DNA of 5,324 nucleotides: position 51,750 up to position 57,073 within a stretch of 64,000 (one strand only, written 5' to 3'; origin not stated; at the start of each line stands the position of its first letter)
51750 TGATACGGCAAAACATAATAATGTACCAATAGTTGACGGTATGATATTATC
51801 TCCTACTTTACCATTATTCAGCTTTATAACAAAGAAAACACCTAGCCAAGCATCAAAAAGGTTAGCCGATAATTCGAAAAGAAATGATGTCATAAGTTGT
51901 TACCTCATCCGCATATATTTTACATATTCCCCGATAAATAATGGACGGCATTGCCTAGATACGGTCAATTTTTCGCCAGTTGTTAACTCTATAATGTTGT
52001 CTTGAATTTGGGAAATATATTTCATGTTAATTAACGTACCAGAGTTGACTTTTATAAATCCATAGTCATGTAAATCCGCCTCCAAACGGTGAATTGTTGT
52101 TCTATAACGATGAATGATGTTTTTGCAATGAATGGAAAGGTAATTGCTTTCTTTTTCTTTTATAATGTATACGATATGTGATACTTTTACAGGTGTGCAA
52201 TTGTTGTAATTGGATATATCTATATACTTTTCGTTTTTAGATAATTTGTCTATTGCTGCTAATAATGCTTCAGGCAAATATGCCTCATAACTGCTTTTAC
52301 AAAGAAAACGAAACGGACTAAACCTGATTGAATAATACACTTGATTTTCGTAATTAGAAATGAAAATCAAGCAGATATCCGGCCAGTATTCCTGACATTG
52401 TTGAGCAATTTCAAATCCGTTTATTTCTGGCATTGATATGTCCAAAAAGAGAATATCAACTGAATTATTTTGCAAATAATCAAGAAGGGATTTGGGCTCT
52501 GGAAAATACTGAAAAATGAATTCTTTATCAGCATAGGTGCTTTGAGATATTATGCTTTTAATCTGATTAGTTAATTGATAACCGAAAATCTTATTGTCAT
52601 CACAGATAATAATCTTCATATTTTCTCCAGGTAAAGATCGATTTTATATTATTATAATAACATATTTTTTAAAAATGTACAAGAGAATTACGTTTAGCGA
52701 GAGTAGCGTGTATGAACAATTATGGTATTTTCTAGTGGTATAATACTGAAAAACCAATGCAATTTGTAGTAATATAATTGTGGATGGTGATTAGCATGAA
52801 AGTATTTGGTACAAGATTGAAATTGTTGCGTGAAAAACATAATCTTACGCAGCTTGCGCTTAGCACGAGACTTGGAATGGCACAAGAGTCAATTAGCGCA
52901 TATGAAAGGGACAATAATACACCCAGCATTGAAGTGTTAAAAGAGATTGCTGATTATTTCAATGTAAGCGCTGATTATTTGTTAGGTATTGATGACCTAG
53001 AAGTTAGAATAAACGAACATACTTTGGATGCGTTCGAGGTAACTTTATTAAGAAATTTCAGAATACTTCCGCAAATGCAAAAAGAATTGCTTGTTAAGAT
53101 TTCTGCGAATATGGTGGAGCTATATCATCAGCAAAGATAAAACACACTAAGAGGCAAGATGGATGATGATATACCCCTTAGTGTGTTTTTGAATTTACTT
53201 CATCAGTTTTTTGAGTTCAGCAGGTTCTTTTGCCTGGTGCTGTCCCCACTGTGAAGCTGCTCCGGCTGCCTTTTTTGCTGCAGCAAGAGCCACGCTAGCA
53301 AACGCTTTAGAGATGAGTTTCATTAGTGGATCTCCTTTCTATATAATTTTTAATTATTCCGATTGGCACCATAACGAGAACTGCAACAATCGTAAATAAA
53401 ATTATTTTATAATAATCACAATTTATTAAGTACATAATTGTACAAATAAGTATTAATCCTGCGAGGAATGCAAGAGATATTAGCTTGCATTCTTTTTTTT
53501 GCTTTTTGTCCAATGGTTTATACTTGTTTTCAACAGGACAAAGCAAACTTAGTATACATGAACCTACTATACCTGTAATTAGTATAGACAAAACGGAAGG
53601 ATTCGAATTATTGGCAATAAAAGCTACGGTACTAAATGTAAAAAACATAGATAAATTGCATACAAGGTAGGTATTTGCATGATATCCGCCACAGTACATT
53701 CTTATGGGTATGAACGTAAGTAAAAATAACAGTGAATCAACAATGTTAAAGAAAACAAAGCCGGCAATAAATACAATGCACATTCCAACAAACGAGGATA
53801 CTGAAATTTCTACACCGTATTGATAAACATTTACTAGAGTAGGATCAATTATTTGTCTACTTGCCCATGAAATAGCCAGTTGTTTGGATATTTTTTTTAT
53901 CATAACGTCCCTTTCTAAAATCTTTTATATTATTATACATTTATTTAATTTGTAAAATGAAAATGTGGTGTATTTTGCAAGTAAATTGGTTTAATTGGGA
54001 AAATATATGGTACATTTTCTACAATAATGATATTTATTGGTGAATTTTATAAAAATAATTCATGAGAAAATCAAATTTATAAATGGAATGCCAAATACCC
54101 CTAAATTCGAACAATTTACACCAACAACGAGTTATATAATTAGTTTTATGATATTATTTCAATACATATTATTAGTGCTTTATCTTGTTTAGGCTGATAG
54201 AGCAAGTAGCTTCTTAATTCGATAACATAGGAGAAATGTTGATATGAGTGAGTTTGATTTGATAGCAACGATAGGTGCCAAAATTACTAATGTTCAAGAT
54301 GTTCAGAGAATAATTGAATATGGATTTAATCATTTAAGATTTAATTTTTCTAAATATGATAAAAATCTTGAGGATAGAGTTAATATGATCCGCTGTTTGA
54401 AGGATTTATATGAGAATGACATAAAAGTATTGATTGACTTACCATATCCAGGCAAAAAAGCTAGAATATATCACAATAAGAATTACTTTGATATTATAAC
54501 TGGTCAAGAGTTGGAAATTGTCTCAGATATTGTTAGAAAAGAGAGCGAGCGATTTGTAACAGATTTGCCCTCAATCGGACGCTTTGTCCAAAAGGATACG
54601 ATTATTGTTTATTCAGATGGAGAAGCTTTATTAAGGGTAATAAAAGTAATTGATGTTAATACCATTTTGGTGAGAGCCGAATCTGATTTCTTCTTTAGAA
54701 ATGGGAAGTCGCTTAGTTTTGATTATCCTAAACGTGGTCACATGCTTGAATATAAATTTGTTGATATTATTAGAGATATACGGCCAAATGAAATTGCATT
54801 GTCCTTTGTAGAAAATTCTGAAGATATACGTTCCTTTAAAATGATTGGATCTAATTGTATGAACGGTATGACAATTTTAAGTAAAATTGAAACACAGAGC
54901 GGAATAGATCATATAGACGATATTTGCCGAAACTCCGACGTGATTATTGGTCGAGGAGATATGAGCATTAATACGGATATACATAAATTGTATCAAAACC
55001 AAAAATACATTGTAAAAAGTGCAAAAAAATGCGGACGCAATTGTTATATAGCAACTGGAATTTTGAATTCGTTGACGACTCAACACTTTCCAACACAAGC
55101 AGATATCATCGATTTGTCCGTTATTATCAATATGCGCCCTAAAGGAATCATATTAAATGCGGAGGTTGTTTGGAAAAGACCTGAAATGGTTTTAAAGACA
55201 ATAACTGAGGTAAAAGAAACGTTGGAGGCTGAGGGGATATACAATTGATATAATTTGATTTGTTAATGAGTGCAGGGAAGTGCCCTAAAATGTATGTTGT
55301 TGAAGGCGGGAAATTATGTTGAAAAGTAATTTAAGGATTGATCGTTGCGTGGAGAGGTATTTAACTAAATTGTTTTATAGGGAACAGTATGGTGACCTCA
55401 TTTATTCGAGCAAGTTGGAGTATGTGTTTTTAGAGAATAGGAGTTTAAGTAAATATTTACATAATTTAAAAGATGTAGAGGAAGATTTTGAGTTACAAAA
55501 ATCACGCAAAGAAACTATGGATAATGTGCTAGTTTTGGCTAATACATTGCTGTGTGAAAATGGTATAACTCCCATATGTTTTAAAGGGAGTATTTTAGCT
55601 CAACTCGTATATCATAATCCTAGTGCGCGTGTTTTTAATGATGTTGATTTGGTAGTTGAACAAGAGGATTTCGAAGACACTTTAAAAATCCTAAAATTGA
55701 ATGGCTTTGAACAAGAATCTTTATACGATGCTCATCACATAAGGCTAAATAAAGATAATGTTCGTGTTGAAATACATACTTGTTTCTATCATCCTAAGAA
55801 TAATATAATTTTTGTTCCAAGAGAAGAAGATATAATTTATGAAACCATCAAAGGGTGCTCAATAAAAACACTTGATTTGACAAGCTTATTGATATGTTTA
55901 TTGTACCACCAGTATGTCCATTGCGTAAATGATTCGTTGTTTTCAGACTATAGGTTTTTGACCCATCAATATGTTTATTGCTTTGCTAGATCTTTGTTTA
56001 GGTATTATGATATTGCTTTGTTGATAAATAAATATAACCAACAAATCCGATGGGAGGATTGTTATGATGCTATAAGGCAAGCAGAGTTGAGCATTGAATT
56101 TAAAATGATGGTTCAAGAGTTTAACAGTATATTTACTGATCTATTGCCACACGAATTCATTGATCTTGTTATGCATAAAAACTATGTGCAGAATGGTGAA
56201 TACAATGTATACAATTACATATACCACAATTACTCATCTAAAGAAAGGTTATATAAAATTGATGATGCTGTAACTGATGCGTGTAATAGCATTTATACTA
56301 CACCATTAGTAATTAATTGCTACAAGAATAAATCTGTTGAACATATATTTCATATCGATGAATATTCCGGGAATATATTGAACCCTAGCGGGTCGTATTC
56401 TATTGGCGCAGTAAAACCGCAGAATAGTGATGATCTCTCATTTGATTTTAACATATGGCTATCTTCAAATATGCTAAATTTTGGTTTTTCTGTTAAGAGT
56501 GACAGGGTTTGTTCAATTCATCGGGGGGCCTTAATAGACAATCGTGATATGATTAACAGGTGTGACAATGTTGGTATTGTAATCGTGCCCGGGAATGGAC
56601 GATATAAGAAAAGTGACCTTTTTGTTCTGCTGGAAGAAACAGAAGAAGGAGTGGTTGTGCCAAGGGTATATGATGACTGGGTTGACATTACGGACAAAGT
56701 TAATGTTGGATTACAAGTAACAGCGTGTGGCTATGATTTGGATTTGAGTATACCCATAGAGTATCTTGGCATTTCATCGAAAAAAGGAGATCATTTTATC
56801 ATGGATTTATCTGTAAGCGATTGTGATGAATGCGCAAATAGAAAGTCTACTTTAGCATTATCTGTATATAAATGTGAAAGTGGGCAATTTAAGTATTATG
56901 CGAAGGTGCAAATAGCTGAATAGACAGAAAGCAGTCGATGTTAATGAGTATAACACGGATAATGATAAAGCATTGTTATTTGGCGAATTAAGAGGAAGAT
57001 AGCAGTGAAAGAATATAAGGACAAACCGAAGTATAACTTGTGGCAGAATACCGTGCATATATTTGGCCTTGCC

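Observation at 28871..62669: A single 21-bp-phased direct repeat marks six promoters, suggesting an agr/LytTR quorum-sensing regulon that includes both ICE-borne RHS toxins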

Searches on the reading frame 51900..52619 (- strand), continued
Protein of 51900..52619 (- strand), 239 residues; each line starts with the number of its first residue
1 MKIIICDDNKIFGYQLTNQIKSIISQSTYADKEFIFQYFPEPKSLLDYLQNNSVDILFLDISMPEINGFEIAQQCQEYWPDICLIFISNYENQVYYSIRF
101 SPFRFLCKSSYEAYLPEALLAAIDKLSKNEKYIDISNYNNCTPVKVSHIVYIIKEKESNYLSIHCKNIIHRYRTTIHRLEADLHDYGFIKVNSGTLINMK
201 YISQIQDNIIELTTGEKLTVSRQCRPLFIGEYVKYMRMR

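Call 72: find_encoding_contigs(protein=P0018, flank=10000, max_places=2)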
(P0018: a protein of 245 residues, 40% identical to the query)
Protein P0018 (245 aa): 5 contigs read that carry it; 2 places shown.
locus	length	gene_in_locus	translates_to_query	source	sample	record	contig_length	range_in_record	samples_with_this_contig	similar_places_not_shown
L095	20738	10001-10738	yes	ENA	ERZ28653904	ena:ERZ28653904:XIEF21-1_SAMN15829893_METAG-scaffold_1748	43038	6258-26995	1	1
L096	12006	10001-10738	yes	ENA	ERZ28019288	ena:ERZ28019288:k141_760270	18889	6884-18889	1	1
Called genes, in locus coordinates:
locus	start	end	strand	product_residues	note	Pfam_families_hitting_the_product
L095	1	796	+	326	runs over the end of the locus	-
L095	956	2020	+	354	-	PF01381:HTH_3, PF12844:HTH_19, PF13560:HTH_31 (weak)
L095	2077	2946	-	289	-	PF01381:HTH_3, PF12844:HTH_19, PF13560:HTH_31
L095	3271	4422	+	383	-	PF01381:HTH_3, PF12844:HTH_19, PF13443:HTH_26, PF13560:HTH_31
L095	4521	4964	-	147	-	PF01989:AcnX_swivel_put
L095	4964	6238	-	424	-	PF04412:AcnX, PF28403:AcnX_2nd, PF28406:AcnX_3rd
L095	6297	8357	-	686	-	PF00724:Oxidored_FMN, PF07992:Pyr_redox_2, PF00070:Pyr_redox (weak), PF07992:Pyr_redox_2, PF12831:FAD_oxidored, PF13450:NAD_binding_8, PF13738:Pyr_redox_3, PF00070:Pyr_redox, +6 more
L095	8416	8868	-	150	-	PF01047:MarR (weak), PF12802:MarR_2 (faint)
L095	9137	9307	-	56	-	-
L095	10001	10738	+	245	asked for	PF00072:Response_reg, PF04397:LytTR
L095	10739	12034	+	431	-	PF14501:HATPase_c_5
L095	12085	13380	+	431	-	PF14501:HATPase_c_5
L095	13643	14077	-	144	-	PF00724:Oxidored_FMN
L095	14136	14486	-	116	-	-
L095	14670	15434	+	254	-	PF19789:DUF6273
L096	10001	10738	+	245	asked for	PF00072:Response_reg, PF04397:LytTR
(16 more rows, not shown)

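Call 90: search_dna_similar(query=window:51900-52619:-, collection=plasmids, mode=protein, max_rows=10)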
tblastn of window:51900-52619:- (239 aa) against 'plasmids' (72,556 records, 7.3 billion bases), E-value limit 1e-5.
Records with a match: 51; places in all: 56; records where one place covers at least 80% of the query: 41.
Best place of each record, by identity: <60% 51.
By first word of the organism name: Clostridium 24; Paraclostridium 9; Streptococcus 2; Pseudoalteromonas 2; Chondrinema 2; Clostridioides 2; Priestia 2; Parabacteroides 1; Ruminococcus 1; Niallia 1; and 5 more.
By predicted mobility (MOB-suite, as given by PLSDB): non-mobilizable 37; mobilizable 14.
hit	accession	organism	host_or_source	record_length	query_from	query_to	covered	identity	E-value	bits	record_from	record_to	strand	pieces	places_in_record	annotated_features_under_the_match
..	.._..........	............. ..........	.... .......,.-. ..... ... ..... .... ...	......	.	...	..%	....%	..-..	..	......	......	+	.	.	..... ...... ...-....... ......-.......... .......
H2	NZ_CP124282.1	Paraclostridium sordellii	Procyon lotor,whole organism,intestine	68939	1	222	93%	28.9%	2e-10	67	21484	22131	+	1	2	LytTR family DNA-binding domain-containing protein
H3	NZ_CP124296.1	Paraclostridium sordellii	Vulpes vulpes,whole organism,intestine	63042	1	222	93%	28.4%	4e-11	70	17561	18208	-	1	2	LytTR family DNA-binding domain-containing protein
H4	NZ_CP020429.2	Streptococcus sp. FDAARGOS_192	Homo sapiens,peripheral blood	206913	2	236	98%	26.6%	1e-12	74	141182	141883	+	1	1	LytTR family DNA-binding domain-containing protein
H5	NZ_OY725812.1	Parabacteroides distasonis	-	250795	1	225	94%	27.7%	5e-6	54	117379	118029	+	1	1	LytTR family DNA-binding domain-containing protein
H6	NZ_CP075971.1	Clostridium perfringens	salmon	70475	1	222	93%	27.7%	2e-10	67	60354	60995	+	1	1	LytTR family DNA-binding domain-containing protein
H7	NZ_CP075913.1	Clostridium perfringens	sludge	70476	1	222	93%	27.7%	2e-10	67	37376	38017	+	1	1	LytTR family DNA-binding domain-containing protein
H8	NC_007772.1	Clostridium perfringens CPE str. F4969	-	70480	1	222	93%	27.7%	2e-10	67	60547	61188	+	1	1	LytTR family DNA-binding domain-containing protein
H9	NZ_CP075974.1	Clostridium perfringens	Roast beef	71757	1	222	93%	27.7%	2e-10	67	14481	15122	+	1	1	LytTR family DNA-binding domain-containing protein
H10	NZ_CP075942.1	Clostridium perfringens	feces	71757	1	222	93%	27.7%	2e-10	67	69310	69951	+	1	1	LytTR family DNA-binding domain-containing protein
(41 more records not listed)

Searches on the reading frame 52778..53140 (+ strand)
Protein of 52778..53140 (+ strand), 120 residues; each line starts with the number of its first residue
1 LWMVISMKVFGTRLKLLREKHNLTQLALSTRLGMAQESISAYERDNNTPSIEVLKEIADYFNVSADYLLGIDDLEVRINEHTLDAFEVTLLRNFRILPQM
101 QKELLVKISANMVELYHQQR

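Call 8: search_protein_families(library=pfam, proteins=[window:52778-53140:+])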
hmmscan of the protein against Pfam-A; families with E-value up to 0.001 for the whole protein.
window:52778-53140:+ (120 aa): 4 families
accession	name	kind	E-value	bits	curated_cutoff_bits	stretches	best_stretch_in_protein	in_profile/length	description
PF01381.28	HTH_3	-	4.5e-16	59.1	23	1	14-68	1-55/55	Helix-turn-helix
PF12844.13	HTH_19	-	5.7e-14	52.2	30.2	1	11-69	1-59/64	Helix-turn-helix domain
PF13560.12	HTH_31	-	2.4e-10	41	27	1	10-66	2-59/64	Helix-turn-helix domain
PF13443.12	HTH_26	-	3e-05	24.6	22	1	13-65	1-54/63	Cro/C1-type HTH DNA-binding domain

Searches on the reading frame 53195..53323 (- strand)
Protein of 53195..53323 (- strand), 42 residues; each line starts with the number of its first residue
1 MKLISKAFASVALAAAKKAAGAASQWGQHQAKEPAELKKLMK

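Call 51: find_related_loci(query=A3, collection=metagenome_contigs, flank=10000)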
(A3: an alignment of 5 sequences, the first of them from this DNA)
Query A3 (42 aa) in metagenome_contigs; peptide patterns used: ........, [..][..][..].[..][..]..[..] (x = any residue, [..] = any of these).
600 stretches matched a pattern (row limit reached: there are more); 1 encode a relative of the query (tblastn E <= 1e-3); 1 distinct loci.
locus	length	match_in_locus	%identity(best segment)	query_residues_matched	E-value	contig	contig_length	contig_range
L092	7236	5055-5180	64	1-42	3e-8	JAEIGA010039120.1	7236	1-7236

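Call 54: find_related_loci(query=A3, collection=viral_contigs, flank=10000)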
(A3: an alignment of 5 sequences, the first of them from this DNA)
Query A3 (42 aa) in viral_contigs; peptide patterns used: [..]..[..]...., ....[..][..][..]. (x = any residue, [..] = any of these).
352 stretches matched a pattern, but none encodes a relative of the query by tblastn (E <= 1e-3).
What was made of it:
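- Tried and rejected: The viral-contig scan gave nothing (call 54).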

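Call 64: search_protein_families(library=ncbifam, proteins=[window:53195-53323:-], max_evalue=0.01)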
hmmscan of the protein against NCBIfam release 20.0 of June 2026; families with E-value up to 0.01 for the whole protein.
window:53195-53323:- (42 aa): 1 family
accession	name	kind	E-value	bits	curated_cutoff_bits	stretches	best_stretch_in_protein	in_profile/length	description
TIGR04223.1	quorum_AgrD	subfamily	1.3e-09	38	19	1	2-39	1-38/38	AgrD family cyclic lactone autoinducer peptide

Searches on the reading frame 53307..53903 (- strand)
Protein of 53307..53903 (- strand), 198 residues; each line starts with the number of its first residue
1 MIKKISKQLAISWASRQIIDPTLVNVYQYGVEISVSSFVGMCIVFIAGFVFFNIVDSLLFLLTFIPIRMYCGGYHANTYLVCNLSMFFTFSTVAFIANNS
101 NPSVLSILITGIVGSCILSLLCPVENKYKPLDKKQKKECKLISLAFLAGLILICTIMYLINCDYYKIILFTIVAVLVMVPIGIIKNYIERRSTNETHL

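Call 7: search_protein_families(library=pfam, proteins=[window:53307-53903:-])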
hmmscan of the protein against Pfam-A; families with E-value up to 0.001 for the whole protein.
window:53307-53903:- (198 aa): 1 family
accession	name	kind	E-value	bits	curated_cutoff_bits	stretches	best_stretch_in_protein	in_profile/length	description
PF04647.20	AgrB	-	2.7e-33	115.3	23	1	7-179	6-181/185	Accessory gene regulator B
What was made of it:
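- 53307..53903 (-): agrB (PF04647). call 7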

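Call 64: search_protein_families(library=ncbifam, proteins=[window:53307-53903:-], max_evalue=0.01)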
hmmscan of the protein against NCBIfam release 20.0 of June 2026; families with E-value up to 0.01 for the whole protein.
window:53307-53903:- (198 aa): 1 family
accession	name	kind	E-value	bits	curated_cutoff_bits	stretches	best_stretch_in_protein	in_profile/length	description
NF002210.0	PRK01100.1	equivalog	2.9e-10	40.2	282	1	26-194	35-201/210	accessory gene regulator ArgB-like protein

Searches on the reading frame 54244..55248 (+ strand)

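Call 7: search_protein_families(library=pfam, proteins=[window:54244-55248:+])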
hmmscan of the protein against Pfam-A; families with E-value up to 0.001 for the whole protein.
window:54244-55248:+ (334 aa): 1 family
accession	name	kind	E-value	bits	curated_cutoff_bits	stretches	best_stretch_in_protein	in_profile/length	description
PF00224.27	PK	-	2.4e-34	119.3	30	1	5-294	5-304/328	Pyruvate kinase, barrel domain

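Call 64: search_protein_families(library=ncbifam, proteins=[window:54244-55248:+], max_evalue=0.01)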
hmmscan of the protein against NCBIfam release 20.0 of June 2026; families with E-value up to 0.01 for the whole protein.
window:54244-55248:+ (334 aa): 7 families
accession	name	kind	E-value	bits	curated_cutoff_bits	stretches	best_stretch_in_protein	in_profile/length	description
NF004491.0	PRK05826.1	subfamily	1e-43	149.5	432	1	6-308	9-317/477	pyruvate kinase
TIGR01064.1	pyruv_kin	equivalog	3.9e-40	137.8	306.4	1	6-297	5-303/476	pyruvate kinase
NF004886.0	PRK06247.1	subfamily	1.6e-30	106.3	623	1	6-332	9-337/476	pyruvate kinase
NF004978.0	PRK06354.1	subfamily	8.4e-27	93.9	462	1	6-304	12-317/590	pyruvate kinase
NF006664.0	PRK09206.1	equivalog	3.2e-21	75.4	686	1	5-295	5-302/470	pyruvate kinase PykF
NF005234.0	PRK06739.1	equivalog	2e-18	66.5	564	1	4-325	3-326/352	pyruvate kinase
NF011314.0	PRK14725.1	equivalog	2.4e-10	39.4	642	1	184-305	448-574/614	pyruvate kinase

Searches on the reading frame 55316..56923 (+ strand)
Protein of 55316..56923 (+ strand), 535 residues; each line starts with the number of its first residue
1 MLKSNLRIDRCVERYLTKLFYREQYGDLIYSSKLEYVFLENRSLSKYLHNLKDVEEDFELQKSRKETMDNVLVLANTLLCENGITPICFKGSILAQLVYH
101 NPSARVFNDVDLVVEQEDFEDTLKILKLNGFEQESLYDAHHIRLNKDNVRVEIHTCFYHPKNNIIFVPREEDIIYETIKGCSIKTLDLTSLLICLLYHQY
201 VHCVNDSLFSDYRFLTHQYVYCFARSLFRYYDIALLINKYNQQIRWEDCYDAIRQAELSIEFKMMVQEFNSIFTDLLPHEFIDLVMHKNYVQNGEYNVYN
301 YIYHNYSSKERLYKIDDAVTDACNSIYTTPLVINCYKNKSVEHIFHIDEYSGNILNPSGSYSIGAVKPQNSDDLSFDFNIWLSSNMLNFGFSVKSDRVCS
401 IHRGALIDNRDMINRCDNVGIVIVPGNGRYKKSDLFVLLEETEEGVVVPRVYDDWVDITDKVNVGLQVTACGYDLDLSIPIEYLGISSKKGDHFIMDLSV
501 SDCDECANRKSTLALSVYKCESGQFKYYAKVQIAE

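Call 7: search_protein_families(library=pfam, proteins=[window:55316-56923:+])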
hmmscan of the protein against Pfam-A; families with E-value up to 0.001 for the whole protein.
window:55316-56923:+ (535 aa): 1 family
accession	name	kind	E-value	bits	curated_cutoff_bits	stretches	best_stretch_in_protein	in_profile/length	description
PF14907.12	NTP_transf_5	-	3.6e-28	99.3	31.2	1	57-258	45-233/249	Uncharacterised nucleotidyltransferase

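Call 64: search_protein_families(library=ncbifam, proteins=[window:55316-56923:+], max_evalue=0.01)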
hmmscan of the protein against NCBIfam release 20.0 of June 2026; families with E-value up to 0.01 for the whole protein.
window:55316-56923:+ (535 aa): 2 families
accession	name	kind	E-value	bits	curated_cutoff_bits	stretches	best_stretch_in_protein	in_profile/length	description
NF000141.1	linco_LnuC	exception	0.0025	17.8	300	1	103-165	36-101/164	lincosamide nucleotidyltransferase Lnu(C)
TIGR03269.1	met_CoM_red_A2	equivalog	0.0043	15.6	517.1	1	395-462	286-356/530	methyl coenzyme M reductase system, component A2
